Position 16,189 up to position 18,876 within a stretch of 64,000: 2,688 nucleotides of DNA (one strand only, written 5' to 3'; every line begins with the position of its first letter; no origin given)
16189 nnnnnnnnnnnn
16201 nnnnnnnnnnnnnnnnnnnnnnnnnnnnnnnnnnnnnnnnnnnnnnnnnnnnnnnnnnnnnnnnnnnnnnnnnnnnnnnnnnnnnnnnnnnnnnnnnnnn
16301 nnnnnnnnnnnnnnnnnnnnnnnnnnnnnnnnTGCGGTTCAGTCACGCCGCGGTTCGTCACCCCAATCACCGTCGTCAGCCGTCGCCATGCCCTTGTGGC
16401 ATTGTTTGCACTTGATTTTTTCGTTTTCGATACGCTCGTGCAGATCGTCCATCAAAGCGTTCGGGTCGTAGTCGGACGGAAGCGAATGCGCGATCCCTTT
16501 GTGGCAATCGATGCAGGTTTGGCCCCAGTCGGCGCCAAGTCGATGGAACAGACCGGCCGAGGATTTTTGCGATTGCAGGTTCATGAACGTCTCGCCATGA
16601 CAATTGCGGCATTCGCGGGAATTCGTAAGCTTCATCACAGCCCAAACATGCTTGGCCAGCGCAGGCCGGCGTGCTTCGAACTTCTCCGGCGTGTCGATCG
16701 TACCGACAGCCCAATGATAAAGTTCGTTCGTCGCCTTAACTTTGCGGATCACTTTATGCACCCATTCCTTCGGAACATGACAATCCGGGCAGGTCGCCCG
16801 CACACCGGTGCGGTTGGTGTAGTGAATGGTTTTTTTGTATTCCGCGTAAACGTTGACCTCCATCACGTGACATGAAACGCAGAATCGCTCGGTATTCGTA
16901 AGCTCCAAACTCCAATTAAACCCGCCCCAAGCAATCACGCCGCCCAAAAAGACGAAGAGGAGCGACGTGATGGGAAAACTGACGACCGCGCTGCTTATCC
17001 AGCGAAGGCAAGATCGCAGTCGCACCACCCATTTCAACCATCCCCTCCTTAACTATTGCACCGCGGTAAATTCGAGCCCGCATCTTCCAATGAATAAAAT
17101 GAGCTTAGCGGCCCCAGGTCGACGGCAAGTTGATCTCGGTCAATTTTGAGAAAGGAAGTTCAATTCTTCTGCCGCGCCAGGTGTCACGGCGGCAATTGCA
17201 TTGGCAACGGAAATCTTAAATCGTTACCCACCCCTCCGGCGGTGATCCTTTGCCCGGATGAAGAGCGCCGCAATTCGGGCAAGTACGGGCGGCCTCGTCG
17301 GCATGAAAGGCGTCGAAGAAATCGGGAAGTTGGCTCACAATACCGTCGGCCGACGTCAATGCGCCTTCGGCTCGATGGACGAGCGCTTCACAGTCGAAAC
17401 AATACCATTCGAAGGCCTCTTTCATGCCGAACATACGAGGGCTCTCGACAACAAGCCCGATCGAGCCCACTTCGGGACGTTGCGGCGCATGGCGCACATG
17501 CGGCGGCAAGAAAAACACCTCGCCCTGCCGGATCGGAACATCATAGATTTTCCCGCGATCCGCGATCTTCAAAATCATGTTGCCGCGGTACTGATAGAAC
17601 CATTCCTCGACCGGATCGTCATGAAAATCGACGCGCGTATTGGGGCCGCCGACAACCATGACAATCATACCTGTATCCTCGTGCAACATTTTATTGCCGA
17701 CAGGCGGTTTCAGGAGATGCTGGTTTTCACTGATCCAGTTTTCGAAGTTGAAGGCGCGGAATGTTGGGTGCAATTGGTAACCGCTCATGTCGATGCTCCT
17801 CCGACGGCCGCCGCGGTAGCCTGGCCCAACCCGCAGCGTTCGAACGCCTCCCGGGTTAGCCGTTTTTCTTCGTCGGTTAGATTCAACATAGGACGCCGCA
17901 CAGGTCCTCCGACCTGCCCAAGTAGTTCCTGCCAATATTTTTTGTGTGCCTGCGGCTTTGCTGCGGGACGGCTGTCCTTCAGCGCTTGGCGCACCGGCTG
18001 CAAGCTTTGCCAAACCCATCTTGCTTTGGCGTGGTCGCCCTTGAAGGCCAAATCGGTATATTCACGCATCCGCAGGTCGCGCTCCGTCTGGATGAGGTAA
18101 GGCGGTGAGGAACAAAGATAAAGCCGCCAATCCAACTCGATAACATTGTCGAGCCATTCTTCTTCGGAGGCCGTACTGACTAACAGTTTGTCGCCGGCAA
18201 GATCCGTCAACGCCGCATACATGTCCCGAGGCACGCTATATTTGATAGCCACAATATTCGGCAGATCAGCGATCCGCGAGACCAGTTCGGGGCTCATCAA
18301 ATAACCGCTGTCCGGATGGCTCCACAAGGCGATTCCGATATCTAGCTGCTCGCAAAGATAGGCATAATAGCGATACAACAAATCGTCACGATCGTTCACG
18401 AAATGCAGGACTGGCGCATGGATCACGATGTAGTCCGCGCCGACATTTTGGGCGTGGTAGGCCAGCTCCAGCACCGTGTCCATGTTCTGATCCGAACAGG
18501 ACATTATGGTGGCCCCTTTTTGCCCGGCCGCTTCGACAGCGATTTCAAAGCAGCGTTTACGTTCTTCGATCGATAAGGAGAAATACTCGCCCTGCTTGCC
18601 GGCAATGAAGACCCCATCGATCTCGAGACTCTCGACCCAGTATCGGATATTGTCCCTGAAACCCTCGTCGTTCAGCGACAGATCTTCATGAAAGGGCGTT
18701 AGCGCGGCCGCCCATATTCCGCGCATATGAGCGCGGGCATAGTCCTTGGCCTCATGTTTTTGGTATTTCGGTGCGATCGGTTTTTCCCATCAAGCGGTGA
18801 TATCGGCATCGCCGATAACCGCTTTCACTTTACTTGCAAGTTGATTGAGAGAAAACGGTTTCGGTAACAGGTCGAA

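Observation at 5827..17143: Ten-gene FNR-boxed operon around a Nap-clade periplasmic molybdoenzyme with a non-canonical accessory set (no NapD, no NapB, five extra redox/maturation genes)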

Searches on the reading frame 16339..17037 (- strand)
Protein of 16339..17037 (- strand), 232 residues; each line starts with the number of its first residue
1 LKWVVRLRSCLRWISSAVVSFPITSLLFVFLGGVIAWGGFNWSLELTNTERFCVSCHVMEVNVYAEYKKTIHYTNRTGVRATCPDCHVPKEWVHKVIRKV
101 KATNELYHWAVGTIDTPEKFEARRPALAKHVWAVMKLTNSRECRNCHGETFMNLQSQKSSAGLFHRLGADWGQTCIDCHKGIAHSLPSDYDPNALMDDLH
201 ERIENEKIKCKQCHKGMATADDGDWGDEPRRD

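Call 3: search_protein_families(library=pfam, proteins=[window:16339-17037:-], max_evalue=0.01)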
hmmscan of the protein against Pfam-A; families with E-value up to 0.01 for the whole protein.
window:16339-17037:- (232 aa): 6 families
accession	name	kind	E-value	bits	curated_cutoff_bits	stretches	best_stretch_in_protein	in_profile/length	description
PF03264.19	Cytochrom_NNT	-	1e-70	237.5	24.1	1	23-188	9-173/174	NapC/NirT cytochrome c family, N-terminal region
PF22113.1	Mtrc-MtrF_II-IV_dom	-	3.2e-09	37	30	1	52-217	8-166/176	Outer membrane cytochrome MtrC/MtrF-like, domains II/IV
PF14522.11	Cytochrome_C7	-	4e-08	33.4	24.8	1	139-215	12-67/67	Cytochrome c7 and related cytochrome c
PF14537.11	Cytochrom_c3_2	-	5.7e-06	27.1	25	1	139-216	5-66/79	Cytochrome c3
PF02085.21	Cytochrom_CIII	-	1.4e-05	25.8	22.9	0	136-214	42-101/101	Class III cytochrome C family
PF15161.11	Neuropep_like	-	0.0082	16.2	27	0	139-153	12-26/61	Neuropeptide-like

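Call 4: search_protein_families(library=ncbifam, proteins=[window:16339-17037:-], max_evalue=0.01)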
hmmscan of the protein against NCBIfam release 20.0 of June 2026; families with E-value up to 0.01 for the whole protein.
window:16339-17037:- (232 aa): 6 families
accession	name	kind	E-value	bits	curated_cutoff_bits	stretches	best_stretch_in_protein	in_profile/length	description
TIGR02161.1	napC_nirT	subfamily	3.6e-77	258.4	310.6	1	11-188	6-183/185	periplasmic nitrate (or nitrite) reductase c-type cytochrome, NapC/NirT family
NF007906.0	PRK10617.1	equivalog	9.1e-70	234.6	349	1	22-188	26-192/200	cytochrome c-type protein NapC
TIGR02162.1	torC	equivalog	5.1e-64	216.9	478.2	1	29-206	23-201/387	pentaheme c-type cytochrome TorC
NF011606.0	PRK15032.1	equivalog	4.7e-47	160.9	455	1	42-188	37-183/390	pentaheme c-type cytochrome TorC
TIGR03153.1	cytochr_NrfH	equivalog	7.2e-18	65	134.2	1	34-184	12-138/138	cytochrome c nitrite reductase small subunit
TIGR03508.1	decahem_SO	subfamily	0.00067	19.2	192.2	0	52-219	4-155/258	DmsE family decaheme c-type cytochrome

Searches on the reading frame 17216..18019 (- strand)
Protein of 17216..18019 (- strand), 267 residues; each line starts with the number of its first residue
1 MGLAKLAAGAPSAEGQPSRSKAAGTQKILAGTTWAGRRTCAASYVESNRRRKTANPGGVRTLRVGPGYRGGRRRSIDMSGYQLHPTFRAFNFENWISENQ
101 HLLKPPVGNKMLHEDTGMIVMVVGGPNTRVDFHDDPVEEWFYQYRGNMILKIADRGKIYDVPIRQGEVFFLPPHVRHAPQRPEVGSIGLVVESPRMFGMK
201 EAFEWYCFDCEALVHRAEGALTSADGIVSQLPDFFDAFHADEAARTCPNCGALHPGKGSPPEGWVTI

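Call 30: search_protein_families(library=pfam, proteins=[window:17216-18019:-], max_evalue=0.00001)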
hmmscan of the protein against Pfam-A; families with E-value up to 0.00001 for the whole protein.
window:17216-18019:- (267 aa): 1 family
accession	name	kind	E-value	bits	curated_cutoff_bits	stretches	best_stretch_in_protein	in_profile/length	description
PF06052.18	3-HAO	-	1.2e-45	155.3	25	1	88-238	5-150/151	3-hydroxyanthranilic acid dioxygenase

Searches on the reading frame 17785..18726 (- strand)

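Call 30: search_protein_families(library=pfam, proteins=[window:17785-18726:-], max_evalue=0.00001)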
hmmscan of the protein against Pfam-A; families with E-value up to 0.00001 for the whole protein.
window:17785-18726:- (313 aa): 1 family
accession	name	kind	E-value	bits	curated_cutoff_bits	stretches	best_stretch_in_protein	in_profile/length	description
PF00701.28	DHDPS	-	1.3e-28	100.1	22.1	1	2-291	3-282/289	Dihydrodipicolinate synthetase family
